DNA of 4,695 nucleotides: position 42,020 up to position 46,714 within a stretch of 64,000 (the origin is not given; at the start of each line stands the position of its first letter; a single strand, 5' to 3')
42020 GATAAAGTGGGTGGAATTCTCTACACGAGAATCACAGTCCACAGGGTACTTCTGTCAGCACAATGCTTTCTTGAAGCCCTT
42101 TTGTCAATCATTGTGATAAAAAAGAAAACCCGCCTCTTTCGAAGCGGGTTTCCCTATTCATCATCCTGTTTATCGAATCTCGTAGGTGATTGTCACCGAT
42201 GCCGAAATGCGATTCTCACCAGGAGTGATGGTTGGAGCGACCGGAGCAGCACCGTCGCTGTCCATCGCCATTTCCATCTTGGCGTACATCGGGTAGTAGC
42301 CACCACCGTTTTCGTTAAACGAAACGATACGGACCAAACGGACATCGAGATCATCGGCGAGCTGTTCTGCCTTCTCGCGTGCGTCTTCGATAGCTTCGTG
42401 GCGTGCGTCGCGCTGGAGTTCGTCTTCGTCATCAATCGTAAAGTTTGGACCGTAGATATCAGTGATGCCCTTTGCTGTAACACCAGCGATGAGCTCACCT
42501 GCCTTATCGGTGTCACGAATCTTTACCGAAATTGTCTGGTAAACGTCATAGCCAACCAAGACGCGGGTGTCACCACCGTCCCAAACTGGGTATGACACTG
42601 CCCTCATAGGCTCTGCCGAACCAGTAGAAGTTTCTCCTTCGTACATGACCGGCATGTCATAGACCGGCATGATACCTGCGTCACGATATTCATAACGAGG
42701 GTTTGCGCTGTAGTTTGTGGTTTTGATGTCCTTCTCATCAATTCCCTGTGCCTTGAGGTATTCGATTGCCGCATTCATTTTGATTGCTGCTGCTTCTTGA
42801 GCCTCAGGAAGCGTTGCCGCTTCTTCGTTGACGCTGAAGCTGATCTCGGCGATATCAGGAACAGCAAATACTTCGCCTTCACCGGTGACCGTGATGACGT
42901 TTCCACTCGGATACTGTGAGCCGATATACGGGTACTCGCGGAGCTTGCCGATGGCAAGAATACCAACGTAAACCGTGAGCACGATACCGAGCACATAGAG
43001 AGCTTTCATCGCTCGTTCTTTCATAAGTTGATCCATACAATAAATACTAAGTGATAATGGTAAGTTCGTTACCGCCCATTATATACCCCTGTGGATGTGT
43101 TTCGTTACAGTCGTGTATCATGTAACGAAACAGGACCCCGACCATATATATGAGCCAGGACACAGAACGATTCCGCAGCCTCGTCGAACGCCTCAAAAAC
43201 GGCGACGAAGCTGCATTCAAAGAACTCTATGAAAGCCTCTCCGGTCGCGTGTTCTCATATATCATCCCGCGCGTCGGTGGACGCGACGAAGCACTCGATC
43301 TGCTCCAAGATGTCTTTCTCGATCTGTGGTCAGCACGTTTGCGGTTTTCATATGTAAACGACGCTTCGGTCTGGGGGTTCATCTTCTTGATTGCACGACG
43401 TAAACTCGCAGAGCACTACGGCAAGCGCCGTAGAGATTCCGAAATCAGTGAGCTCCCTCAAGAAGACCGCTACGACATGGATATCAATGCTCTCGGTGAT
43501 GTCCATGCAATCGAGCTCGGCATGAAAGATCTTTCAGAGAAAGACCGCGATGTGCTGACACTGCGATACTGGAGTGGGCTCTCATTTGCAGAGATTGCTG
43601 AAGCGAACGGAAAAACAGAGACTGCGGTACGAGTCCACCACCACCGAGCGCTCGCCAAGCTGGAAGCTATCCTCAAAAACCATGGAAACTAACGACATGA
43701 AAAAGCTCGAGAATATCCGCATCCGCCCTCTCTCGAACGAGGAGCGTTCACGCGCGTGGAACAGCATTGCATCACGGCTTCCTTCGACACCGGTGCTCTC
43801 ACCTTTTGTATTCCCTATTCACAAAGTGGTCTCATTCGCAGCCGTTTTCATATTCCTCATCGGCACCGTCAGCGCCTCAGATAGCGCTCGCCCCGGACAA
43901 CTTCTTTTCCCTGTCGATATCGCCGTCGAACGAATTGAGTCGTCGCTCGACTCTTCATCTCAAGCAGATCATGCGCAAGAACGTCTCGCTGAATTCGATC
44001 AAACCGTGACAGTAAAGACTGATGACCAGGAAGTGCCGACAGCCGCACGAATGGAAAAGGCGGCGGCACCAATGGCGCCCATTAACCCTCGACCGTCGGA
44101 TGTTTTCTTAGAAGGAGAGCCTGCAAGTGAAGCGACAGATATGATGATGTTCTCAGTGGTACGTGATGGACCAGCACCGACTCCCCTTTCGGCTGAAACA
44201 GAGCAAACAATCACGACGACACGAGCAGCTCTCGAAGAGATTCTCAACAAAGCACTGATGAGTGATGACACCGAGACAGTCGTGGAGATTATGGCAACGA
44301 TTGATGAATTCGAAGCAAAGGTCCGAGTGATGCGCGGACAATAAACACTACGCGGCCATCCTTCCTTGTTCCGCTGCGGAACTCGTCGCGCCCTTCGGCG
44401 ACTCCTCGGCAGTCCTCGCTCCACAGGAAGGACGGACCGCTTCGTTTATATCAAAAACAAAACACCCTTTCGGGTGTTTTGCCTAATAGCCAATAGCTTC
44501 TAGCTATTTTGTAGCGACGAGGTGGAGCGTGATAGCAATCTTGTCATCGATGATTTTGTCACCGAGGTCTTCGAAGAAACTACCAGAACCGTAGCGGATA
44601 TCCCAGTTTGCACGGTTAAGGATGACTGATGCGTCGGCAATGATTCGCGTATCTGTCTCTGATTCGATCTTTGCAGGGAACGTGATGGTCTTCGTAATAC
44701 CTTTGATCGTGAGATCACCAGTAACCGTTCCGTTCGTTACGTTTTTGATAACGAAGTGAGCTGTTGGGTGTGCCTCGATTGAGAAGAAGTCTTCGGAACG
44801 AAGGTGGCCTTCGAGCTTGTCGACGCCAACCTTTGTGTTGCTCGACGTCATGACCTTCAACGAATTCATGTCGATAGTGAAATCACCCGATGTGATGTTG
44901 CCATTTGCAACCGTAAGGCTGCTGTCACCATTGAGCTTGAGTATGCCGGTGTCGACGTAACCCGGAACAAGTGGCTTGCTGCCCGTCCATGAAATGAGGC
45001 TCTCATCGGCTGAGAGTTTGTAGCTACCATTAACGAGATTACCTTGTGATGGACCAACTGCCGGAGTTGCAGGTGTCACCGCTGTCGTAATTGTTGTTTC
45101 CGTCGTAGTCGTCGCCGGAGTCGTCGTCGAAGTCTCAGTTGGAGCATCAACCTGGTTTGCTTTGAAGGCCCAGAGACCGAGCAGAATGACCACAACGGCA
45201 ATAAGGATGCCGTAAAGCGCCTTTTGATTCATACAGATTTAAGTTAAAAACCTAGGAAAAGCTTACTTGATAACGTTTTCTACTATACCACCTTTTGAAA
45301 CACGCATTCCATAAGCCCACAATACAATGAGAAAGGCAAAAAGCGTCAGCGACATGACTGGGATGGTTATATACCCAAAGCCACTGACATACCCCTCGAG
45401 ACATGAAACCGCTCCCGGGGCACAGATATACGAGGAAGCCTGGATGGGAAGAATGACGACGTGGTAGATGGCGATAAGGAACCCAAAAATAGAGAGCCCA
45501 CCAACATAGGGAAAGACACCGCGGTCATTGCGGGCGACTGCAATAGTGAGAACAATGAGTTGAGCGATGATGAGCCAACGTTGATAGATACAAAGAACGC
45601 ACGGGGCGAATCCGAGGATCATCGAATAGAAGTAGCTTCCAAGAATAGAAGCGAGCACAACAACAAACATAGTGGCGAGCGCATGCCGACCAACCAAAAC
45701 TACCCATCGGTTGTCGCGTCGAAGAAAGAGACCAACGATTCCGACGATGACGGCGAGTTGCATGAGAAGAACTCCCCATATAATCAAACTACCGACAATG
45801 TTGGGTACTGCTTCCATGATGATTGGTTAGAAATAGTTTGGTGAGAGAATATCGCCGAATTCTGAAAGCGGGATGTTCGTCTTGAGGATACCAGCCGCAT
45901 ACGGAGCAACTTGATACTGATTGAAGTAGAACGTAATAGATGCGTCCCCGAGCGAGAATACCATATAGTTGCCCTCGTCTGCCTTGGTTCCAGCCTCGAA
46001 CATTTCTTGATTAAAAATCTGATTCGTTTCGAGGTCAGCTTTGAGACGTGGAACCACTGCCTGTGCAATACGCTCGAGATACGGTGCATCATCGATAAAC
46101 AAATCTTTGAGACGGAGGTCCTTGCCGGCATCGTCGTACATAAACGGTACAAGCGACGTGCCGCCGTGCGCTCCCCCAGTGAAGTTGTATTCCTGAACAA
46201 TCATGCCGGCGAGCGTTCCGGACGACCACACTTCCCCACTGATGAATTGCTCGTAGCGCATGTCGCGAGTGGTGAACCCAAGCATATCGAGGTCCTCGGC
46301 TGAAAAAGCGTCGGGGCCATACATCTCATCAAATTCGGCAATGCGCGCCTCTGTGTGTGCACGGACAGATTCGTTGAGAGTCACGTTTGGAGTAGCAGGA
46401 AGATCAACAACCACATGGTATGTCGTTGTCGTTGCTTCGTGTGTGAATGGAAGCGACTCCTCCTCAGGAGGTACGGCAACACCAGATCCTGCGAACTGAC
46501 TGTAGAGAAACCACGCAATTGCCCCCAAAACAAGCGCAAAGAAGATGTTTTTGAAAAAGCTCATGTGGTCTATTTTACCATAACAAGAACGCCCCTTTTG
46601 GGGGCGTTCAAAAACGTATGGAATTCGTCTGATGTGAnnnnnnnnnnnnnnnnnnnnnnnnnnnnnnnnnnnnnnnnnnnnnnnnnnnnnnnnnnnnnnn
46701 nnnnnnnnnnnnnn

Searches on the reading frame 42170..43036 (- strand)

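Call 26: search_protein_families(library=pfam, proteins=[window:42170-43036:-], max_evalue=0.001)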
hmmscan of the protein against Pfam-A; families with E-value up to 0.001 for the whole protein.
window:42170-43036:- (288 aa): 1 family
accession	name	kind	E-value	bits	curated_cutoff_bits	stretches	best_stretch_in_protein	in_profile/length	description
PF04402.19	SIMPL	-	7.4e-57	193.4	25.2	1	48-285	1-205/205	Protein of unknown function (DUF541)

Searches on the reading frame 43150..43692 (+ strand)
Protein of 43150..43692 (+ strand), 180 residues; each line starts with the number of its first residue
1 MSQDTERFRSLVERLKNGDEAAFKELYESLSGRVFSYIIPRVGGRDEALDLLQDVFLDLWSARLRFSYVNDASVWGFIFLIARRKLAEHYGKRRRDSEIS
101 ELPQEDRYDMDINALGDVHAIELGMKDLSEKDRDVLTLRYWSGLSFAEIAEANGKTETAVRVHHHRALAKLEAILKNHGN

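Call 26: search_protein_families(library=pfam, proteins=[window:43150-43692:+], max_evalue=0.001)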
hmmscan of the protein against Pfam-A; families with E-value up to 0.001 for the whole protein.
window:43150-43692:+ (180 aa): 4 families
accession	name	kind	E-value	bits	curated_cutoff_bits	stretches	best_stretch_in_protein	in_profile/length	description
PF08281.18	Sigma70_r4_2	-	1.3e-13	50.8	25.7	1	125-171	8-54/54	Sigma-70, region 4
PF04545.22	Sigma70_r4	-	2.2e-12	46.7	24.1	1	125-171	2-48/50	Sigma-70, region 4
PF04542.20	Sigma70_r2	-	3.5e-08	33.5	24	1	26-95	1-70/71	Sigma-70 region 2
PF07638.17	Sigma70_ECF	-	0.00021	21.7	21.1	1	8-173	4-181/185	ECF sigma factor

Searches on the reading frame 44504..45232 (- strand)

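Call 26: search_protein_families(library=pfam, proteins=[window:44504-45232:-], max_evalue=0.001)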
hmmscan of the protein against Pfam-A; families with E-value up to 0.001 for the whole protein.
window:44504-45232:- (242 aa): 1 family
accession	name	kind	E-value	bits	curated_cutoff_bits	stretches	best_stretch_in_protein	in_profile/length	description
PF04264.18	YceI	-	2.1e-27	96.8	23.7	1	71-240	1-150/150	YceI-like domain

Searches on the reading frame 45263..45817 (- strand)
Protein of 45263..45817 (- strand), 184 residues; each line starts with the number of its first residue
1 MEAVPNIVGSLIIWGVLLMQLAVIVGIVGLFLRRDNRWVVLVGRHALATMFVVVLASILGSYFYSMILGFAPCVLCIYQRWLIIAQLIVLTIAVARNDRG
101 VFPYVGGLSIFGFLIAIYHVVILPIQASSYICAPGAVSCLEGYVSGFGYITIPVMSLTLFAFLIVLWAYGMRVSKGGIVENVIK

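Call 26: search_protein_families(library=pfam, proteins=[window:45263-45817:-], max_evalue=0.001)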
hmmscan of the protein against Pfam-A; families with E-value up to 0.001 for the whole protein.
window:45263-45817:- (184 aa): 1 family
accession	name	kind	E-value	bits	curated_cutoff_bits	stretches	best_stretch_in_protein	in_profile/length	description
PF02600.21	DsbB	-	2.3e-10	41.5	22.1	1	44-169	2-147/148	Disulfide bond formation protein DsbB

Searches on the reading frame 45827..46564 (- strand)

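Call 26: search_protein_families(library=pfam, proteins=[window:45827-46564:-], max_evalue=0.001)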
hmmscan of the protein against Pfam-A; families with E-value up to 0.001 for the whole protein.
window:45827-46564:- (245 aa): 1 family
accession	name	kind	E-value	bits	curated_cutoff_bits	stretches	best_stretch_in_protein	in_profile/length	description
PF11738.13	DUF3298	-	1.3e-14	55.4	24.1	1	153-234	1-84/84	Protein of unknown function (DUF3298)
